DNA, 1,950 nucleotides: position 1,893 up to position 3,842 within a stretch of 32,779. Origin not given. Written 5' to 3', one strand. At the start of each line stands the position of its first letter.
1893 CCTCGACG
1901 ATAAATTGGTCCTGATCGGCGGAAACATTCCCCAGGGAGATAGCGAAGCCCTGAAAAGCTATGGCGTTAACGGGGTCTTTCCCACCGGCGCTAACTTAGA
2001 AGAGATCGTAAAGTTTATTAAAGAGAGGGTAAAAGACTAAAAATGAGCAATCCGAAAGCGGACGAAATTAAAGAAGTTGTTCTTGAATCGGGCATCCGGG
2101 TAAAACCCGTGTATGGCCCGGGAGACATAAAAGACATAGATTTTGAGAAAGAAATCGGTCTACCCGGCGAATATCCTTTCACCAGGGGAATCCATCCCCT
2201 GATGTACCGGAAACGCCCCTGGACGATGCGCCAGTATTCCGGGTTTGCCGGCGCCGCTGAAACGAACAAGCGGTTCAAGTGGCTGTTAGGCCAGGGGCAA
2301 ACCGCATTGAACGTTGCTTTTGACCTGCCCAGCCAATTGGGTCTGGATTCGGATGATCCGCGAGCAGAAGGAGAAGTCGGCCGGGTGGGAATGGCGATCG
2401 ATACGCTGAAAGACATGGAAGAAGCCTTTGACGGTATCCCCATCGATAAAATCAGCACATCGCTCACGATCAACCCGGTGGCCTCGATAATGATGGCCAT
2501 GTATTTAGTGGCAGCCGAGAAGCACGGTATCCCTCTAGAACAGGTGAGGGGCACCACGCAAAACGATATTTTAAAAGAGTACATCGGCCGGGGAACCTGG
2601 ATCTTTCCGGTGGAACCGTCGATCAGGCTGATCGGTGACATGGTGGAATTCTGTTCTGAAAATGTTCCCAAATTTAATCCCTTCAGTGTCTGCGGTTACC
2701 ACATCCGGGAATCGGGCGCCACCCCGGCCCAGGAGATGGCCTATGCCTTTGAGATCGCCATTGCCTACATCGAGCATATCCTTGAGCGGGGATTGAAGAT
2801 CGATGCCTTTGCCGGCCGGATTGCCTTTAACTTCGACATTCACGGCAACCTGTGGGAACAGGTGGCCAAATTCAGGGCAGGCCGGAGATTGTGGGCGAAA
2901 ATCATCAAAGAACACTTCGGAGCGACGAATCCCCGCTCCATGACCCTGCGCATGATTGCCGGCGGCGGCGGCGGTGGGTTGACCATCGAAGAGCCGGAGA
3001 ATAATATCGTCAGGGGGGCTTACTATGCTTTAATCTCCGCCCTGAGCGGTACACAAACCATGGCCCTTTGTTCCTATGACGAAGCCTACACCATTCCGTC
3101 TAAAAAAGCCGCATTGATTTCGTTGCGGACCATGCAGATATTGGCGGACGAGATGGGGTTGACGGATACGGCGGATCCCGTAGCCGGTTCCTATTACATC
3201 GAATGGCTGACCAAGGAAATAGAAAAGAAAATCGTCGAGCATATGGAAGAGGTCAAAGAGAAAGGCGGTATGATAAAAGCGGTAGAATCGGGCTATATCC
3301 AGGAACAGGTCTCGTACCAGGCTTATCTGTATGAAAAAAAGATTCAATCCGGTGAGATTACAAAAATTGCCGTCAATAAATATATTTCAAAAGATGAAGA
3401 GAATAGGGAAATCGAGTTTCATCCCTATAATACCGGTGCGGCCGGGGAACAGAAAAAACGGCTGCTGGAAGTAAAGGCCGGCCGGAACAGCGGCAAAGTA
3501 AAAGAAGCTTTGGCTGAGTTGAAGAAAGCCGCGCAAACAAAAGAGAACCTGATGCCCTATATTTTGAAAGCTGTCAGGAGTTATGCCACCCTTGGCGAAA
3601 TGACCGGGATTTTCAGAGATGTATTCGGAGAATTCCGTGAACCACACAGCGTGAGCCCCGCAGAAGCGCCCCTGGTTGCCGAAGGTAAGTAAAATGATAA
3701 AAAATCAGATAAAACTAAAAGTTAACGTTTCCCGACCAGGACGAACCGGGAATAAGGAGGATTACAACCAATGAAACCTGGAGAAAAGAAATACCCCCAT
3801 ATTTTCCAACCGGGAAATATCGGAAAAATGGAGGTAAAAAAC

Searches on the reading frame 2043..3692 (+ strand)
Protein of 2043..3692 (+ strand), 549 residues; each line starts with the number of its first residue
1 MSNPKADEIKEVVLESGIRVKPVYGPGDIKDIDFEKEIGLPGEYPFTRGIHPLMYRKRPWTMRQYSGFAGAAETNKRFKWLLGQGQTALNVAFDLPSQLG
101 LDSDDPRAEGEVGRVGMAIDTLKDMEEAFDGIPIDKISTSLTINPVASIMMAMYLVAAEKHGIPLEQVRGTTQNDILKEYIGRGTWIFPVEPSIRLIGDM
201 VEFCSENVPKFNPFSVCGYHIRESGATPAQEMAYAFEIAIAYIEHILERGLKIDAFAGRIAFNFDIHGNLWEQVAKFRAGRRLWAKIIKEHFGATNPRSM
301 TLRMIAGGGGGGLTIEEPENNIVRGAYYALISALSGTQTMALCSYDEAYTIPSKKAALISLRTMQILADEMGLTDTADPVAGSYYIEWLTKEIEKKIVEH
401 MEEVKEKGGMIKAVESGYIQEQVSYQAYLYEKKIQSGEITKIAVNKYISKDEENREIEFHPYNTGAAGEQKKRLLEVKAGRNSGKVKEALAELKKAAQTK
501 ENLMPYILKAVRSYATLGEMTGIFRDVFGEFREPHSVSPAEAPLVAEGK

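Call 53: search_protein_families(library=pfam, proteins=[window:2043-3692:+], max_evalue=0.00001)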
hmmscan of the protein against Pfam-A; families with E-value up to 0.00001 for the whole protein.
window:2043-3692:+ (549 aa): 1 family
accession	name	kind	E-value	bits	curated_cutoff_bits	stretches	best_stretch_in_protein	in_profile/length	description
PF01642.28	MM_CoA_mutase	-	4.9e-192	639.5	22.1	1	15-529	3-512/512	Methylmalonyl-CoA mutase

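Call 61: list_cluster_members(proteins=[window:2043-3692:+, window:20939-22870:+, window:9261-10145:-, window:26922-29318:-])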
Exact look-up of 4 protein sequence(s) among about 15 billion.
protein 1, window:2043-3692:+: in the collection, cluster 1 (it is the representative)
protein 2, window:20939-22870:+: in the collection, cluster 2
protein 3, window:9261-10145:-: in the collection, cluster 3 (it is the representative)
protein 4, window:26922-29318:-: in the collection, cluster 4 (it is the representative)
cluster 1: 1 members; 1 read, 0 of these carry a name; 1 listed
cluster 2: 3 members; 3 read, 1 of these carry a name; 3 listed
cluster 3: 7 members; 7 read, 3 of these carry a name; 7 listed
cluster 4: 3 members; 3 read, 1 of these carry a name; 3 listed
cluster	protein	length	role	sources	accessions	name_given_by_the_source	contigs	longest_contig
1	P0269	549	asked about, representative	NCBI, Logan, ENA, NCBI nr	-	-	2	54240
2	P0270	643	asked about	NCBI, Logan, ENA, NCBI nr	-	-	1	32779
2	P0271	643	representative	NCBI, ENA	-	-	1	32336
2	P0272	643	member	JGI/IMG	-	iron complex outermembrane receptor protein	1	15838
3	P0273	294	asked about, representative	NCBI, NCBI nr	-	-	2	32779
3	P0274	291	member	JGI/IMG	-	uncharacterized protein (TIGR00255 family)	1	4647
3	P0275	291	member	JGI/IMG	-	uncharacterized protein (TIGR00255 family)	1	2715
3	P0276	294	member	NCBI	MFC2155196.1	YicC family protein [Acidobacteriota bacterium]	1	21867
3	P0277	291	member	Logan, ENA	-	-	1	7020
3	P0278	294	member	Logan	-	-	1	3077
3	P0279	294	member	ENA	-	-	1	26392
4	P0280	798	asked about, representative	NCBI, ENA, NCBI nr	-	-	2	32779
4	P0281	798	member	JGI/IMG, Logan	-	hypothetical protein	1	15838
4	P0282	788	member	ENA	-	-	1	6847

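Call 62: find_encoding_contigs(protein=P0272, flank=10000, max_places=3)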
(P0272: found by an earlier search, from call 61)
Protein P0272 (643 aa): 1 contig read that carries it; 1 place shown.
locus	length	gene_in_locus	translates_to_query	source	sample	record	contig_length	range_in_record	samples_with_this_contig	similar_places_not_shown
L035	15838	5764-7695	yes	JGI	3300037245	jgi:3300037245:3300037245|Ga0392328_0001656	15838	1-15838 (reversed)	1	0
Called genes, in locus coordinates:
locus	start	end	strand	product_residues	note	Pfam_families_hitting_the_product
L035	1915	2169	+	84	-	PF20008:DUF6429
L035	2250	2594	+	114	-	-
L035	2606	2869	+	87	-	PF12728:HTH_17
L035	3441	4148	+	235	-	-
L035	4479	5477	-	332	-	PF00459:Inositol_P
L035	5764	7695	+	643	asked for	PF07715:Plug, PF00593:TonB_dep_Rec_b-barrel, PF14905:OMP_b-brl_3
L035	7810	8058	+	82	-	PF03683:UPF0175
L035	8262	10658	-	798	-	-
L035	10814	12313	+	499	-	-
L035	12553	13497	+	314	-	PF07238:PilZ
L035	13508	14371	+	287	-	PF02749:QRPTase_N, PF01729:QRPTase_C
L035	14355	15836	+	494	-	?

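Call 63: find_encoding_contigs(protein=P0271, flank=10000, max_places=3)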
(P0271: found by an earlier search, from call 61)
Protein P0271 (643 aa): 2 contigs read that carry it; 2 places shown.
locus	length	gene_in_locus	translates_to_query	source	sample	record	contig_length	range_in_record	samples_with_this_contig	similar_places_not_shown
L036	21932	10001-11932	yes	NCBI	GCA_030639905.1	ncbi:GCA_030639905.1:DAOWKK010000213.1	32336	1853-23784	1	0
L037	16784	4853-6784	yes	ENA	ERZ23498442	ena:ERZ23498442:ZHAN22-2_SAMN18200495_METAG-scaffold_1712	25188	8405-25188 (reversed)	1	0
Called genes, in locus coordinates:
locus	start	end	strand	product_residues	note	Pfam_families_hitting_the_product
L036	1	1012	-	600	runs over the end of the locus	PF00664:ABC_membrane, PF00005:ABC_tran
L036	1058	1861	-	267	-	PF01066:CDP-OH_P_transf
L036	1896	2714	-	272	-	-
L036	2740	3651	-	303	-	PF00389:2-Hacid_dh, PF02826:2-Hacid_dh_C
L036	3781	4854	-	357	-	PF00266:Aminotran_5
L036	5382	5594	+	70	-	-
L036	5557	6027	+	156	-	-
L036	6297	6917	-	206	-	PF13783:DUF4177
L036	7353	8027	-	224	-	-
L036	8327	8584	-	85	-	-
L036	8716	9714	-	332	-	PF00459:Inositol_P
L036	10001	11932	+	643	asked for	PF07715:Plug, PF00593:TonB_dep_Rec_b-barrel, PF14905:OMP_b-brl_3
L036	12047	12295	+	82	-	PF03683:UPF0175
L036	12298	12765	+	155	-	PF11848:DUF3368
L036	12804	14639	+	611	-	-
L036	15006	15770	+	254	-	PF01564:Spermine_synth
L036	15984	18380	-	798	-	-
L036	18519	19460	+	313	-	PF07238:PilZ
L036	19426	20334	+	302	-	PF02749:QRPTase_N, PF01729:QRPTase_C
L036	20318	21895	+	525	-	PF00890:FAD_binding_2, PF01134:GIDA (faint), PF01266:DAO, PF01494:FAD_binding_3 (weak), PF07992:Pyr_redox_2 (faint)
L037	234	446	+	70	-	-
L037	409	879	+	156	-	-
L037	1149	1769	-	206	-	PF13783:DUF4177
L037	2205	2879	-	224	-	-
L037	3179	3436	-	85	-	-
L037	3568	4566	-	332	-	PF00459:Inositol_P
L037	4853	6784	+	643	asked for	PF07715:Plug, PF00593:TonB_dep_Rec_b-barrel, PF14905:OMP_b-brl_3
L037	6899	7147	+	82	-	PF03683:UPF0175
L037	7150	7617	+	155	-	PF11848:DUF3368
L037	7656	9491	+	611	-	-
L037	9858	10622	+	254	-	PF01564:Spermine_synth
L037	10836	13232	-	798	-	-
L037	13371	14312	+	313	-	PF07238:PilZ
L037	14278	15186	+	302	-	PF02749:QRPTase_N, PF01729:QRPTase_C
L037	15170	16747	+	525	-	PF00890:FAD_binding_2, PF01134:GIDA (faint), PF01266:DAO, PF01494:FAD_binding_3 (weak), PF07992:Pyr_redox_2 (faint)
